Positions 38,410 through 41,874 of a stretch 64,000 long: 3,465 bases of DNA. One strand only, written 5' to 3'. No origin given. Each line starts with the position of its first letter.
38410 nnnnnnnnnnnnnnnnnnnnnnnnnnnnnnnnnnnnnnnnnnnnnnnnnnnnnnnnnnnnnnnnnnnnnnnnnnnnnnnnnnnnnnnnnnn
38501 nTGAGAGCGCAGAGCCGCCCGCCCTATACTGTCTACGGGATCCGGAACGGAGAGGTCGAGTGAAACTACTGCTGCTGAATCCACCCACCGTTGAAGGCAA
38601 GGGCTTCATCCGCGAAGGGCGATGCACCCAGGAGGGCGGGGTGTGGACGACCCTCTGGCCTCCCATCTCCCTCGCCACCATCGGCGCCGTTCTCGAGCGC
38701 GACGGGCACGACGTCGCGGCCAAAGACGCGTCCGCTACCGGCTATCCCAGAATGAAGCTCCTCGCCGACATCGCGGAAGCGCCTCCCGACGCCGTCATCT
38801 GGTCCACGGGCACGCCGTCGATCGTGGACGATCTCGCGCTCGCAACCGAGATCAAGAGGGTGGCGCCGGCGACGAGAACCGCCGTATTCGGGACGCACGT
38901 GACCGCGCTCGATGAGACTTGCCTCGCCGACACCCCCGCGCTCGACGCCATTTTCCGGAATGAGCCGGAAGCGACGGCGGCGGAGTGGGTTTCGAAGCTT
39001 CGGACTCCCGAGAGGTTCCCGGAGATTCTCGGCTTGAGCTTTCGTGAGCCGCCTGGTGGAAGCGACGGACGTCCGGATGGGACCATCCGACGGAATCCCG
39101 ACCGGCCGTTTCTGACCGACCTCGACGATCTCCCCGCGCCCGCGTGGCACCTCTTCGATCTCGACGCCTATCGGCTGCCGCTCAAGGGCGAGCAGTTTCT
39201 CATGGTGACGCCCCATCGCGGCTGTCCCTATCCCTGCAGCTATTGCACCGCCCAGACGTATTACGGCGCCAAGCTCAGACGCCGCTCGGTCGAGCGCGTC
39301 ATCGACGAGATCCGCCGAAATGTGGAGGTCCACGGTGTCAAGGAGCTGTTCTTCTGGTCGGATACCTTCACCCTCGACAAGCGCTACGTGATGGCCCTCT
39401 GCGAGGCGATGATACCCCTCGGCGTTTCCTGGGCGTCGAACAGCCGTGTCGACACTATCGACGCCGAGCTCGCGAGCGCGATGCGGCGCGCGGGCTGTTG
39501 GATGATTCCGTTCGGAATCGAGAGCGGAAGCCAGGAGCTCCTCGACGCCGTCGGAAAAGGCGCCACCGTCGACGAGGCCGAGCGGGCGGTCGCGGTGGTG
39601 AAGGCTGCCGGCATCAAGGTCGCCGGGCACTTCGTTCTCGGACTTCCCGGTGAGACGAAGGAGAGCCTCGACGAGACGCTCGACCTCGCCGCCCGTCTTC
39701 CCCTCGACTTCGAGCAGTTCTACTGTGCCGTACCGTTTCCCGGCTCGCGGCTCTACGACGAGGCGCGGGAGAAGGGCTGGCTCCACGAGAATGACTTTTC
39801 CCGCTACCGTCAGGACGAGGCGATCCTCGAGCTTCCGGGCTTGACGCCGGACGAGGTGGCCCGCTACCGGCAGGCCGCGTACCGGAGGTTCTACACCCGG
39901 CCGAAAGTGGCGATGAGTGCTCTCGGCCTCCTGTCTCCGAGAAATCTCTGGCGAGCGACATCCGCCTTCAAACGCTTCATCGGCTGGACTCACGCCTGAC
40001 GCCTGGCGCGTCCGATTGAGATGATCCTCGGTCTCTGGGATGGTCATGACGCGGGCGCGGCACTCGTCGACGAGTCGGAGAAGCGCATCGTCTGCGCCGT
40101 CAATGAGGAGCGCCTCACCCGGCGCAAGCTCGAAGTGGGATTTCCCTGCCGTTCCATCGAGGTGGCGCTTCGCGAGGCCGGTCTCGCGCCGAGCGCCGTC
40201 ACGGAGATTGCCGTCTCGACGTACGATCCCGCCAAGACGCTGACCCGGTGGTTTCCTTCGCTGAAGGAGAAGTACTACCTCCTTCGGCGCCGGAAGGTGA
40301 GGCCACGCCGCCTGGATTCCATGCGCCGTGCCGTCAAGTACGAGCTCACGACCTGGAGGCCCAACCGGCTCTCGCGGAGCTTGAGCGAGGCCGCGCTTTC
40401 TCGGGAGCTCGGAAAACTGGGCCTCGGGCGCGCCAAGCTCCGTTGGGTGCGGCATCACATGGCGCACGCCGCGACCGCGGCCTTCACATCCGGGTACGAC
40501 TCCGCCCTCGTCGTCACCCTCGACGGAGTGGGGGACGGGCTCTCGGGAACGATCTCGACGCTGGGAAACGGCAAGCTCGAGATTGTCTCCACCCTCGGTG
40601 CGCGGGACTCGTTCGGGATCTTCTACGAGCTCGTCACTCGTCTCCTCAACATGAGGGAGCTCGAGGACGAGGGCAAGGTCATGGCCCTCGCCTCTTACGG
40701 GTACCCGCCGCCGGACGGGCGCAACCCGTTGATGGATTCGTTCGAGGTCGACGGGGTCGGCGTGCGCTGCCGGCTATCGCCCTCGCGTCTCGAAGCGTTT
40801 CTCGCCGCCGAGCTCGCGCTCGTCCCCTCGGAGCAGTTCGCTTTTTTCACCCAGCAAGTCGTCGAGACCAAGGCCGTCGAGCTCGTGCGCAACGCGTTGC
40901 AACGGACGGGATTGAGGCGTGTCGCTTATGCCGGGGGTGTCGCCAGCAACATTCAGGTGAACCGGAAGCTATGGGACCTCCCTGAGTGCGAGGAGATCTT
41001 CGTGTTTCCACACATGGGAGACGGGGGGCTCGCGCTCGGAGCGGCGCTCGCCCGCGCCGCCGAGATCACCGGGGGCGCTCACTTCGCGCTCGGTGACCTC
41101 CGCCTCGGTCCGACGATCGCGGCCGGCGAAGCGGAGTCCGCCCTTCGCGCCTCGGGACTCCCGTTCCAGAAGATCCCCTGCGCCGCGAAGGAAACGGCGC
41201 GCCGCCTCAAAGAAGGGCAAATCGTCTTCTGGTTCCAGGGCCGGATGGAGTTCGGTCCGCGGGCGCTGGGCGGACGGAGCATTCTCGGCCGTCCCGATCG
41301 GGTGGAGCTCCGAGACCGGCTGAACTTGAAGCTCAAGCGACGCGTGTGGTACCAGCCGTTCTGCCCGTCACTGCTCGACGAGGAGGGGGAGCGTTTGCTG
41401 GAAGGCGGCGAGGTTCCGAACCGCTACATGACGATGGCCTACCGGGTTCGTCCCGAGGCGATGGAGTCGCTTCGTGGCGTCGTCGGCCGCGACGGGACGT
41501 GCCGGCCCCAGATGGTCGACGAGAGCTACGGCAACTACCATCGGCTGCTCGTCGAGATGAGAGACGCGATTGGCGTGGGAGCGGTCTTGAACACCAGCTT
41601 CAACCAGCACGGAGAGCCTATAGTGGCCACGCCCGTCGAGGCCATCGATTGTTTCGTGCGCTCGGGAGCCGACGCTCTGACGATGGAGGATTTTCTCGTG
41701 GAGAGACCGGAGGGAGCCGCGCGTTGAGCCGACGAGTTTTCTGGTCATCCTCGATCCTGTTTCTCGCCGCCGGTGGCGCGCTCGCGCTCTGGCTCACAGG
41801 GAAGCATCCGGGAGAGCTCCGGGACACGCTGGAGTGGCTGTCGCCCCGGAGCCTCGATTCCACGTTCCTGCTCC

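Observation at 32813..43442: Eight-gene co-directional cluster joining trehalose synthesis to a polyprenyl-phosphate/GT-C glycosylation and sugar-decoration toolkit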

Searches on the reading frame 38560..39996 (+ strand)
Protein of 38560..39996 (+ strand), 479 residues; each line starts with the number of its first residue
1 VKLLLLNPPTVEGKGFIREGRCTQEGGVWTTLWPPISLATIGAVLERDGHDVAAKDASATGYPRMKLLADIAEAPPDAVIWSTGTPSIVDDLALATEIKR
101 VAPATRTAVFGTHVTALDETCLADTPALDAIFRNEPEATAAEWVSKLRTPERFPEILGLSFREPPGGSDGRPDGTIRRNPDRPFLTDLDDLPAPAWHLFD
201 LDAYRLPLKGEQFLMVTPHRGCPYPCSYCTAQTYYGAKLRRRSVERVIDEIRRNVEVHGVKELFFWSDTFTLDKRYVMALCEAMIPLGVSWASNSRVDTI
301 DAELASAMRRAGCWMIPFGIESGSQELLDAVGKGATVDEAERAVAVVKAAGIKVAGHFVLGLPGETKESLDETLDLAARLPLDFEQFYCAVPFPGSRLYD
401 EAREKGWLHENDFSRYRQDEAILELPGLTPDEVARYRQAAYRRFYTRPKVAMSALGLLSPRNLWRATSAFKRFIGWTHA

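Call 5: search_protein_families(library=pfam, proteins=[window:38560-39996:+], max_evalue=0.01)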
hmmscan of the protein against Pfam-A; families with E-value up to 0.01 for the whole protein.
window:38560-39996:+ (479 aa): 2 families
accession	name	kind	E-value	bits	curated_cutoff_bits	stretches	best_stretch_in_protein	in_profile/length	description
PF04055.27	Radical_SAM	-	7.8e-26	91.7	29.5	1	217-377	2-166/166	Radical SAM superfamily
PF02310.24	B12-binding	-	2e-10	41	32.1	1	31-141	10-118/121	B12 binding domain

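Call 6: search_protein_families(library=ncbifam, proteins=[window:38560-39996:+], max_evalue=0.01)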
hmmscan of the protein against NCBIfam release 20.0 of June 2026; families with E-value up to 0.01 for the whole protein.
window:38560-39996:+ (479 aa): 35 families (the best 25 are shown)
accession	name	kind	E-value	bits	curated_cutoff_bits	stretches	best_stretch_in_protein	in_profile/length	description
TIGR03471.1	HpnJ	equivalog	9.8e-75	252.2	577.6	1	1-453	1-441/472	hopanoid biosynthesis associated radical SAM protein HpnJ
TIGR02026.1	BchE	equivalog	6.4e-53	180.3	481.35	1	31-450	18-432/497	magnesium-protoporphyrin IX monomethyl ester anaerobic oxidative cyclase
NF050148.1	rSAM_ApyD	equivalog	2.3e-51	175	750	1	33-403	23-394/645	RiPP biosynthesis radical SAM protein ApyD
NF038361.1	rSAM_Sden_1168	equivalog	6.8e-39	133.8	575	1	22-406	73-477/560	Sden_1168 family B12-binding radical SAM P-methyltransferase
NF033070.1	rSAM_AprD4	equivalog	5.2e-37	127.8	500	1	182-429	164-416/456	AprD4 family radical SAM diol-dehydratase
TIGR04014.1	B12_SAM_MJ_0865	equivalog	1.5e-32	113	360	1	68-404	31-360/434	methyl-coenzyme M reductase glutamine C-methyltransferase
TIGR04479.1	bcpD_PhpK_rSAM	subfamily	3.4e-30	104.9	600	1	211-379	239-408/504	PhpK family radical SAM P-methyltransferase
TIGR04072.2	rSAM_ladder_B12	equivalog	1.5e-27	96.3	360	1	212-410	179-380/443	lipid biosynthesis B12-binding/radical SAM protein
TIGR04385.1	B12_rSAM_cofa1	equivalog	4.7e-25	88.7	450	1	35-379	20-363/438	B12 lower ligand biosynthesis radical SAM protein BzaD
TIGR04013.1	B12_SAM_MJ_1487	hypoth_equivalog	1.3e-22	80.2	251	2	65-262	32-199/382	TIGR04013 family B12-binding domain/radical SAM domain-containing protein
TIGR03975.1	rSAM_ocin_1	subfamily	7.8e-22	77.5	281.85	1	67-376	120-426/606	RiPP maturation radical SAM C-methyltransferase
NF033712.0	B12_rSAM_KedN5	subfamily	1.3e-17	63.3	700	1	72-375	59-365/624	KedN5 family methylcobalamin-dependent radical SAM C-methyltransferase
TIGR04295.1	B12_rSAM_oligo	hypoth_equivalog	2.9e-17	62.5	400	1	35-340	25-321/422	TIGR04295 family B12-binding domain-containing radical SAM protein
TIGR04367.1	HpnR_B12_rSAM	equivalog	1.1e-16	60.5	650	1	35-417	22-386/490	hopanoid C-3 methylase HpnR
NF040546.1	rSAM_CUAEP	equivalog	6.1e-16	58.2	500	1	34-377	12-338/468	CUAEP/CCAEP-tail radical SAM (seleno)protein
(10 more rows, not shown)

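Call 32: search_solved_structures(query=window:38560-39996:+, max_evalue=0.001)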
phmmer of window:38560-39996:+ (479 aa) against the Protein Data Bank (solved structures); distinct sequences matched with E-value up to 0.001: 10.
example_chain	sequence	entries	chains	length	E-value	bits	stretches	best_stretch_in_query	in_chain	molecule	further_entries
6fd2_B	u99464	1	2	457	9e-36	126.9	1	172-422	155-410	Putative apramycin biosynthetic oxidoreductase 4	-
9ccb_A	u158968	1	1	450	3.4e-22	82.1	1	163-403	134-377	Radical SAM core domain-containing protein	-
7kdx_A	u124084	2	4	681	3e-06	29.5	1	105-371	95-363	Methyltransferase TokK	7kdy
6iad_A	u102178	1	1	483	1.9e-05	26.9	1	296-423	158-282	Histone acetyltransferase, ELP3 family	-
6iaz_A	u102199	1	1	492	1.9e-05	26.9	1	296-423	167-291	Histone acetyltransferase, ELP3 family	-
6ia8_A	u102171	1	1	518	2.1e-05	26.7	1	296-422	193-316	Histone acetyltransferase, ELP3 family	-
6wte_A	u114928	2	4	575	2.4e-05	26.5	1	218-378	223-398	B12-binding domain-containing protein | Tryptophan-C2-methyltransferase containing B12-binding domain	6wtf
4jc0_A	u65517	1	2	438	4.8e-05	25.5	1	205-383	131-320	Ribosomal protein S12 methylthiotransferase RimO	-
2qgq_A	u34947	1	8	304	0.0001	24.5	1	217-383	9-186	Protein TM_1862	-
9p2u_A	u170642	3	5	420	0.00069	21.7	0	297-398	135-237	Radical S-adenosylmethionine methyltransferase NocN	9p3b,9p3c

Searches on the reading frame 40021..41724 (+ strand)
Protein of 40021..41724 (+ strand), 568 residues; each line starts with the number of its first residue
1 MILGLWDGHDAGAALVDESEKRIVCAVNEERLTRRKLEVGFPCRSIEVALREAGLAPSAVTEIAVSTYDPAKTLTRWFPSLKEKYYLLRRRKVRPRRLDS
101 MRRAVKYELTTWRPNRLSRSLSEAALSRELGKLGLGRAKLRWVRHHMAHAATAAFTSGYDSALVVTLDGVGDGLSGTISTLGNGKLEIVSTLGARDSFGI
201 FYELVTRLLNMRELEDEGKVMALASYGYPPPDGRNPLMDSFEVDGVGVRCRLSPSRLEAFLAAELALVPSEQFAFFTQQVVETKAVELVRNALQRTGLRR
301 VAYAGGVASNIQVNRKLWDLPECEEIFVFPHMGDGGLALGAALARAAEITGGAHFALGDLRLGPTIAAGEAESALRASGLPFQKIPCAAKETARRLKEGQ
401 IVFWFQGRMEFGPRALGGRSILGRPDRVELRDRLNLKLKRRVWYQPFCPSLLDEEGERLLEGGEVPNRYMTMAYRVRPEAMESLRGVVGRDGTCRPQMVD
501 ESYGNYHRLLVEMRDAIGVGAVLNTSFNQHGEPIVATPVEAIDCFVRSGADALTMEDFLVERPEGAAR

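Call 5: search_protein_families(library=pfam, proteins=[window:40021-41724:+], max_evalue=0.01)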
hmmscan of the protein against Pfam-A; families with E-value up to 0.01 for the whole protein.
window:40021-41724:+ (568 aa): 4 families
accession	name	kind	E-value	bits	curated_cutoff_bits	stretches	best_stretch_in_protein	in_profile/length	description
PF16861.10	Carbam_trans_C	-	2.4e-55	187.1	27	1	393-562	1-170/170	Carbamoyltransferase C-terminus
PF02543.21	Carbam_trans_N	-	2.4e-33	116.5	24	1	2-343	2-346/346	Carbamoyltransferase N-terminus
PF22521.2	HypF_C_2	-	0.00024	21.4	27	1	259-340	155-240/241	Carbamoyltransferase, Kae1-like Domain, second subdomain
PF00814.31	TsaD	-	0.0029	17.8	24.8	0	143-319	87-239/264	tRNA N6-adenosine threonylcarbamoyltransferase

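Call 6: search_protein_families(library=ncbifam, proteins=[window:40021-41724:+], max_evalue=0.01)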
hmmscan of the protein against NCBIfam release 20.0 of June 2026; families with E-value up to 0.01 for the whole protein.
window:40021-41724:+ (568 aa): 4 families
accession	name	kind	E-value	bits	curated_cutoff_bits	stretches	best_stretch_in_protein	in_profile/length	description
NF041651.1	nodul_NodU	equivalog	9.2e-32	110.5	1000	1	273-533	277-528/556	nodulation protein NodU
TIGR00143.1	hypF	equivalog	3.2e-07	28.9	466.1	1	138-178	467-509/741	carbamoyltransferase HypF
TIGR00329.1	gcp_kae1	subfamily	0.001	18.4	207.8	1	263-324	224-285/305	tRNA (adenosine(37)-N6)-threonylcarbamoyltransferase complex transferase subunit TsaD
TIGR03723.1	T6A_TsaD_YgjD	equivalog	0.0095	15.1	296.1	0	271-321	233-283/314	tRNA (adenosine(37)-N6)-threonylcarbamoyltransferase complex transferase subunit TsaD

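Call 31: search_solved_structures(query=window:40021-41724:+, max_evalue=0.001)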
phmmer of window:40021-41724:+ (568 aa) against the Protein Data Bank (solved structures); distinct sequences matched with E-value up to 0.001: 12.
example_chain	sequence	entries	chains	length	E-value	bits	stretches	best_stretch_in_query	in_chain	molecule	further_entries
3ven_A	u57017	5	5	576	1.1e-68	235.7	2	276-562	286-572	O-carbamoyltransferase TobZ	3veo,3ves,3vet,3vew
3ver_A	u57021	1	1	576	3.1e-68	234.2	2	276-562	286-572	O-carbamoyltransferase TobZ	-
3vf4_A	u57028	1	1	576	9.3e-68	232.6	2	276-562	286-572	O-carbamoyltransferase TobZ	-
3vf2_A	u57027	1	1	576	1e-67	232.4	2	276-562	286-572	O-carbamoyltransferase TobZ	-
3vez_A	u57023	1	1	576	2.4e-67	231.2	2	276-562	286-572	O-carbamoyltransferase TobZ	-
3vex_A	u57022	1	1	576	2.5e-67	231.2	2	276-562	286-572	O-carbamoyltransferase TobZ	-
7xb6_A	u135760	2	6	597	8.3e-60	206.3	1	134-562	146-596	Carbamoyltransferase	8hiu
9s2t_A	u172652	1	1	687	6.9e-56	193.4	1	114-562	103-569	Decarbamoylnovobiocin carbamoyltransferase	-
7vzq_A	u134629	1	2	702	1.5e-55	192.3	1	113-561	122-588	GdmN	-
7vyj_A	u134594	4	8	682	3.2e-55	191.2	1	113-561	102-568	GdmN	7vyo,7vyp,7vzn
7vx0_A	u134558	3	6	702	3.7e-55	191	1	113-561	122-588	GdmN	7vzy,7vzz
7vzu_A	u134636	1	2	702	8.8e-55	189.8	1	113-561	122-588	GdmN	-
